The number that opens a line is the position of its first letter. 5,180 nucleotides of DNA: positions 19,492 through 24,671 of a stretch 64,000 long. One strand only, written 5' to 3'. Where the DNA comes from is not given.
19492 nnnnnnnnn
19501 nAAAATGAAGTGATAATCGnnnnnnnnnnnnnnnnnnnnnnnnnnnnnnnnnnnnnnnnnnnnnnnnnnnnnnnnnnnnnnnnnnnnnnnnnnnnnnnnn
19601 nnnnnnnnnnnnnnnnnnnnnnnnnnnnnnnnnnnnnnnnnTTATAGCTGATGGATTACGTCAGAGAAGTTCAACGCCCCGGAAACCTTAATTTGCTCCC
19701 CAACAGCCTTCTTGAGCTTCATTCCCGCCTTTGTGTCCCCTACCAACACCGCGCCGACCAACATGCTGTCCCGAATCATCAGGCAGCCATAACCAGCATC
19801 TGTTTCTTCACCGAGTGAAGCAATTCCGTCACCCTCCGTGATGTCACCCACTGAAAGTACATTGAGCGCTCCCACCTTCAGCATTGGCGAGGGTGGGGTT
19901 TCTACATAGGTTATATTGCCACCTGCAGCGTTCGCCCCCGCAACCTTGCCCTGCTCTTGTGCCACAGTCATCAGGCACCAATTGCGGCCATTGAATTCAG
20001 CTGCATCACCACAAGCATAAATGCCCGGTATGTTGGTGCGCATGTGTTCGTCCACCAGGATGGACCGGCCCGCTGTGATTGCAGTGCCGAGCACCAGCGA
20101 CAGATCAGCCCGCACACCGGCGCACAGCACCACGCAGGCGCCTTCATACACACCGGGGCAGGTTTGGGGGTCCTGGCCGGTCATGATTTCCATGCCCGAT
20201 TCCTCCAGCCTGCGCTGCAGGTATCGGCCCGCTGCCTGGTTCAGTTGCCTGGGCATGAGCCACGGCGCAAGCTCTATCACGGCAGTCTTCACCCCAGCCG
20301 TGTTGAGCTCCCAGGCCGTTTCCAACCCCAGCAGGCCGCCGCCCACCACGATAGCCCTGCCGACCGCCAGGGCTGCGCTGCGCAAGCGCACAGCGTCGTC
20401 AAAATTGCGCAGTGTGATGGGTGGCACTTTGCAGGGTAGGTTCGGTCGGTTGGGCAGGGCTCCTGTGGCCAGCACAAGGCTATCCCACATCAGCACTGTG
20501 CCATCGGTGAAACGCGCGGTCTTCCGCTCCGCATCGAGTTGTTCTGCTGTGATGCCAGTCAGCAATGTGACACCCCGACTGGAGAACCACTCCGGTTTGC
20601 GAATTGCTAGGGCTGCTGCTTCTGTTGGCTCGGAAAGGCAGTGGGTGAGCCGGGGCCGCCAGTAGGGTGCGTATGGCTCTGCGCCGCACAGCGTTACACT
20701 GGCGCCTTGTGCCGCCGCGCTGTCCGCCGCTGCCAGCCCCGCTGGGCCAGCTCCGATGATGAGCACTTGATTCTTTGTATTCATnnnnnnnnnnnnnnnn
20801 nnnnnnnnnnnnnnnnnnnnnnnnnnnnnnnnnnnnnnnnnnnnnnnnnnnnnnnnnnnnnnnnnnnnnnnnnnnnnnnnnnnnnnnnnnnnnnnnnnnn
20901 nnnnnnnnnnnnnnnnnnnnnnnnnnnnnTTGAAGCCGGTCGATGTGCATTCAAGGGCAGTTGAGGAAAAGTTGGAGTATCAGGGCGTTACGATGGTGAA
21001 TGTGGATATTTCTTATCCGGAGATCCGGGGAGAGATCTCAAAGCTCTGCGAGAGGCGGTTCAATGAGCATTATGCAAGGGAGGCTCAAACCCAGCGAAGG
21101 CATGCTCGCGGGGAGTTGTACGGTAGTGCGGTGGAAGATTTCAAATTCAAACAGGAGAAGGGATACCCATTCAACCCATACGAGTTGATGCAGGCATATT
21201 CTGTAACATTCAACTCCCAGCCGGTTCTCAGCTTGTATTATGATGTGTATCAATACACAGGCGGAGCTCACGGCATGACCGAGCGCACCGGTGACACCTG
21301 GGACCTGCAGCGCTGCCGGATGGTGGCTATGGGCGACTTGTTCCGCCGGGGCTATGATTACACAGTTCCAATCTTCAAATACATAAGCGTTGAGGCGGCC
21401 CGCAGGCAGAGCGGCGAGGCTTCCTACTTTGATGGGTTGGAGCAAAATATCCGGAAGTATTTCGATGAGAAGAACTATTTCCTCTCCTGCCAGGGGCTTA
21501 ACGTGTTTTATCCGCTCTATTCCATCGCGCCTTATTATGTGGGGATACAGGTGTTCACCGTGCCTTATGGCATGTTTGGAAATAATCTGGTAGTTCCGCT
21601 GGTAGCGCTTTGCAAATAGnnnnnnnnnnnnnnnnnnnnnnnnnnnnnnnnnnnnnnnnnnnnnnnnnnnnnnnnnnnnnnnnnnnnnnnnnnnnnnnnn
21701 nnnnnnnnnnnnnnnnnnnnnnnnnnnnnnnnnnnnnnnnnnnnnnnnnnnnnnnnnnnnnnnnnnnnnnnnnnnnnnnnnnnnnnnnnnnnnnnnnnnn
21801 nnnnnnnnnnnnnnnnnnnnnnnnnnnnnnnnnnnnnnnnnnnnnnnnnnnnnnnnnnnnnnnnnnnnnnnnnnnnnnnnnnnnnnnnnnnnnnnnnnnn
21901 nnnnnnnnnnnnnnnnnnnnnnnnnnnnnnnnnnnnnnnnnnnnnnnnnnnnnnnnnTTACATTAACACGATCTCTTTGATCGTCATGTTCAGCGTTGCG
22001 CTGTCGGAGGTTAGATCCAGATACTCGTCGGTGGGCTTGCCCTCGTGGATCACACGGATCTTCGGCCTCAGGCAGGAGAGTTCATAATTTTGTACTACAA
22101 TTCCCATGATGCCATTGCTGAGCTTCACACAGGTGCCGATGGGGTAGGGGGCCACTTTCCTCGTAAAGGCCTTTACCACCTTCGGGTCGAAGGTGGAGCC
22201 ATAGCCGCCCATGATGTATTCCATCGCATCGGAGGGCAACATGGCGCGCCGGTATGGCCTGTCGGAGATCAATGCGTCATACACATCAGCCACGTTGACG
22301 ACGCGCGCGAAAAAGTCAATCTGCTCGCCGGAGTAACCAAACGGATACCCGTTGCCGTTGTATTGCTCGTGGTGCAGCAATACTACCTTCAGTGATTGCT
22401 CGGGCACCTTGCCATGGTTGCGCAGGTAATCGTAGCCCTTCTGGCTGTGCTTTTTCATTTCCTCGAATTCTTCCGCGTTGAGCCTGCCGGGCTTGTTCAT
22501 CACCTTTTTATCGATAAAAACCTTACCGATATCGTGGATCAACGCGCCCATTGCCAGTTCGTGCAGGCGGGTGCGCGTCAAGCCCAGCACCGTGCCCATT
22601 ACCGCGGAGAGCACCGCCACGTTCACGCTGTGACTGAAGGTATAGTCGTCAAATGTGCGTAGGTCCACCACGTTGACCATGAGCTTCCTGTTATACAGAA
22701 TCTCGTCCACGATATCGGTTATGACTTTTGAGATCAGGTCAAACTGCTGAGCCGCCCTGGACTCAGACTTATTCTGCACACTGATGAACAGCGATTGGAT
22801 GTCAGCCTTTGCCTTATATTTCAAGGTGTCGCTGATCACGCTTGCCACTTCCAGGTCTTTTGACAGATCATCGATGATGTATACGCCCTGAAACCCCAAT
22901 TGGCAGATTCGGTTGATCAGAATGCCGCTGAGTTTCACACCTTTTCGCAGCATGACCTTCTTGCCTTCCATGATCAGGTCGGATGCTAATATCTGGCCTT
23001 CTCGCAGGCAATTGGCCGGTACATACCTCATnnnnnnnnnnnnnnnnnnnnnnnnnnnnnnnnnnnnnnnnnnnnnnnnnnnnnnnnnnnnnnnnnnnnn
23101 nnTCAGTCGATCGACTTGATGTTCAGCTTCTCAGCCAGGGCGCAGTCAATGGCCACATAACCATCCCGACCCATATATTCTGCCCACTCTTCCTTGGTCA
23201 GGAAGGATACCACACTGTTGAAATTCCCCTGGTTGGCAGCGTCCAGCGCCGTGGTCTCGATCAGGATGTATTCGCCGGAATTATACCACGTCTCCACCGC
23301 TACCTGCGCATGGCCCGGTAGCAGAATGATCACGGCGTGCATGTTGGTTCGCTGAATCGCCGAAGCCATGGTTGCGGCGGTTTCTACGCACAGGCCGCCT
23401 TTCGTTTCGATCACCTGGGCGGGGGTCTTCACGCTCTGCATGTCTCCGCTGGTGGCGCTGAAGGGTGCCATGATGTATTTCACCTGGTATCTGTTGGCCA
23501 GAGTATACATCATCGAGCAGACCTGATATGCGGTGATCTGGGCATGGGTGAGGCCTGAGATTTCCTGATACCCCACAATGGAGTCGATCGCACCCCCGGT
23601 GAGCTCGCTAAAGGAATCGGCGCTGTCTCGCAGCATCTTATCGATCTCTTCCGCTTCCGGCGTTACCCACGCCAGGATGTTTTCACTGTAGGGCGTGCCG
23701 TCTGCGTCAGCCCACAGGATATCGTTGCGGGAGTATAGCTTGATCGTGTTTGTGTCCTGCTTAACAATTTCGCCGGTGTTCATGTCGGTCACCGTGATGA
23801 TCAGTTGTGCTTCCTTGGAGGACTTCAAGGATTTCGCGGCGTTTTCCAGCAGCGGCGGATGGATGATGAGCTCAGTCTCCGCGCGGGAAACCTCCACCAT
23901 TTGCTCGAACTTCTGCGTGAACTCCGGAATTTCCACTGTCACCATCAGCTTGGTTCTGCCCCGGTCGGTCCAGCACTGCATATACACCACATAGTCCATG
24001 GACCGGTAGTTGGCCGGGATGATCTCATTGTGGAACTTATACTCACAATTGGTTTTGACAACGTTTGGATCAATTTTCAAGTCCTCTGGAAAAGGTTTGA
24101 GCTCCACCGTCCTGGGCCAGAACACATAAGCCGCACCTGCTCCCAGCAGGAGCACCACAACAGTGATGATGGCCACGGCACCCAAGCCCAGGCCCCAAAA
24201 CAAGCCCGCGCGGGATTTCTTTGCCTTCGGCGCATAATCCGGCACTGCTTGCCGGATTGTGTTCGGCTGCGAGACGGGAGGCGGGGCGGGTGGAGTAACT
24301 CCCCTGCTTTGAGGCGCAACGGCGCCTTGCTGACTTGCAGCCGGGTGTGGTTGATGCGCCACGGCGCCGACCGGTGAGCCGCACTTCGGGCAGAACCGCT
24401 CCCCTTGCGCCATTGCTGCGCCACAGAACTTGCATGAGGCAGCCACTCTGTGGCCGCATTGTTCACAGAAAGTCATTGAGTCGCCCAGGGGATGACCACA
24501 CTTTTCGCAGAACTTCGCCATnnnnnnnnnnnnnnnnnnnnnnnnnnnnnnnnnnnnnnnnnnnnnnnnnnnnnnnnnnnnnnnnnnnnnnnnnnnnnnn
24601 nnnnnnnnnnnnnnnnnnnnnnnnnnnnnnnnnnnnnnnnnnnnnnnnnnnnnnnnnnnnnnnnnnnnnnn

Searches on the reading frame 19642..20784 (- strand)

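Call 57: search_protein_families(library=pfam, proteins=[window:19642-20784:-], max_evalue=0.0001)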
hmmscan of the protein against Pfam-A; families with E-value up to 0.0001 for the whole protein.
window:19642-20784:- (380 aa): 11 families
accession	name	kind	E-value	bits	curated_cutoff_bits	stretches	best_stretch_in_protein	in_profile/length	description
PF07992.20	Pyr_redox_2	-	6.7e-51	173.9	26.1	1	6-279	2-291/291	Pyridine nucleotide-disulphide oxidoreductase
PF00070.33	Pyr_redox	-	2e-17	63.9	22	1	143-208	1-65/82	Pyridine nucleotide-disulphide oxidoreductase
PF18267.7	Rubredoxin_C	-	2.4e-15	56.7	25.9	1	298-364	1-69/70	Rubredoxin NAD+ reductase C-terminal domain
PF01266.30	DAO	-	7e-12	46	27.9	0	7-37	2-32/353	FAD dependent oxidoreductase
PF00890.30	FAD_binding_2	-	7.8e-10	38.9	20.4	0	7-37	2-32/414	FAD binding domain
PF01494.25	FAD_binding_3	-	2e-08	34.3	22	0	144-177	4-37/349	FAD binding domain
PF13450.12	NAD_binding_8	-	2.1e-08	34.8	21.9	0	9-33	1-25/68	NAD(P)-binding Rossmann-like domain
PF01134.28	GIDA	-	3.5e-07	30.1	22.1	0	6-33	1-28/391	Glucose inhibited division protein A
PF03486.20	HI0933_like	-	6.6e-07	29.5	50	0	6-34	2-30/244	HI0933-like protein Rossmann domain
PF13738.12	Pyr_redox_3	-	9.3e-07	28.8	30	0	8-28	1-21/305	Pyridine nucleotide-disulphide oxidoreductase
PF12831.13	FAD_oxidored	-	1.1e-05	25.3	27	0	6-36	1-31/416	FAD dependent oxidoreductase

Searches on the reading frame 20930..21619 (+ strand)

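Call 57: search_protein_families(library=pfam, proteins=[window:20930-21619:+], max_evalue=0.0001)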
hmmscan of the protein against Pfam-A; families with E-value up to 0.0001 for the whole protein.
window:20930-21619:+ (229 aa): 2 families
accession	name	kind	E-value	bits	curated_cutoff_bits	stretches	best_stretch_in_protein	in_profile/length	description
PF13739.11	PdaC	-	6.7e-18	66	29.1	1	23-117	8-95/95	Deacetylase PdaC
PF11738.13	DUF3298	-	2e-12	48.3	24.1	1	136-213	2-83/84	Protein of unknown function (DUF3298)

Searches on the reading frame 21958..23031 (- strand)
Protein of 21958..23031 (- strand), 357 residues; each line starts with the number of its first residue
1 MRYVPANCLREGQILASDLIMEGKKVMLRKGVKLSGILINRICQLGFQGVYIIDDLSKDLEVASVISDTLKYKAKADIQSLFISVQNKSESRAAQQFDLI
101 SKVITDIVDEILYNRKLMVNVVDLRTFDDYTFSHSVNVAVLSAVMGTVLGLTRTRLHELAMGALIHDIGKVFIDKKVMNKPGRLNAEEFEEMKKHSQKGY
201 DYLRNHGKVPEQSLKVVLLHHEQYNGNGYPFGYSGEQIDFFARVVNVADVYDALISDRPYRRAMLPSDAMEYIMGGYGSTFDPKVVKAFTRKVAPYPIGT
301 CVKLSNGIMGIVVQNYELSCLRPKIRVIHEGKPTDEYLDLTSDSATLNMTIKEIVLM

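Call 57: search_protein_families(library=pfam, proteins=[window:21958-23031:-], max_evalue=0.0001)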
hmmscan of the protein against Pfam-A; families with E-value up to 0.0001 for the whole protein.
window:21958-23031:- (357 aa): 2 families
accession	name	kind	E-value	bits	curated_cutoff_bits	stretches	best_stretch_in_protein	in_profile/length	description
PF13487.12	HD_5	-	4e-28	98.7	27.2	1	130-285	13-170/170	HD domain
PF01966.28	HD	-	1e-17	64.9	22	1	131-253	1-115/116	HD domain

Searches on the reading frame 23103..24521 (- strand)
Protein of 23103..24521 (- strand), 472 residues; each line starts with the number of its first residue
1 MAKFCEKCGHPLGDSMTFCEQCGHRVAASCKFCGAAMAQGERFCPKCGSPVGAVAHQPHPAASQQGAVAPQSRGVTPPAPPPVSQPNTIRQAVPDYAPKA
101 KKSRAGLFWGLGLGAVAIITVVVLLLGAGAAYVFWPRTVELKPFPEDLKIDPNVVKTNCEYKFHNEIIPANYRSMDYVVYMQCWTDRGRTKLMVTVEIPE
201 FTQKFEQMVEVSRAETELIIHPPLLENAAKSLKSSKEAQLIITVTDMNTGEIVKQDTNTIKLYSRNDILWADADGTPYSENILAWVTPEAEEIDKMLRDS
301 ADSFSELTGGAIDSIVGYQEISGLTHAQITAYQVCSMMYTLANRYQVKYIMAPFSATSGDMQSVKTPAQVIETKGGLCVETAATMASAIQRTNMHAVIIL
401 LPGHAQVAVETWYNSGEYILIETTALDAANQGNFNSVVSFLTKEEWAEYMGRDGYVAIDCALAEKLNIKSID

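Call 57: search_protein_families(library=pfam, proteins=[window:23103-24521:-], max_evalue=0.0001)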
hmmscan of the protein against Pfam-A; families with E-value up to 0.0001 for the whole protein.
window:23103-24521:- (472 aa): 3 families
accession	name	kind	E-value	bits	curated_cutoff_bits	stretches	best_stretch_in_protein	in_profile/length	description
PF13240.11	Zn_Ribbon_1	-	1.6e-12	47.2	25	2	4-25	1-22/23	zinc-ribbon domain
PF12773.13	DZR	-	1.5e-08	35.1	27.3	1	5-48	1-45/45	Double zinc ribbon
PF13248.11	Zn_ribbon_3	-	1.2e-05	25.1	27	0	5-25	5-25/26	zinc-ribbon domain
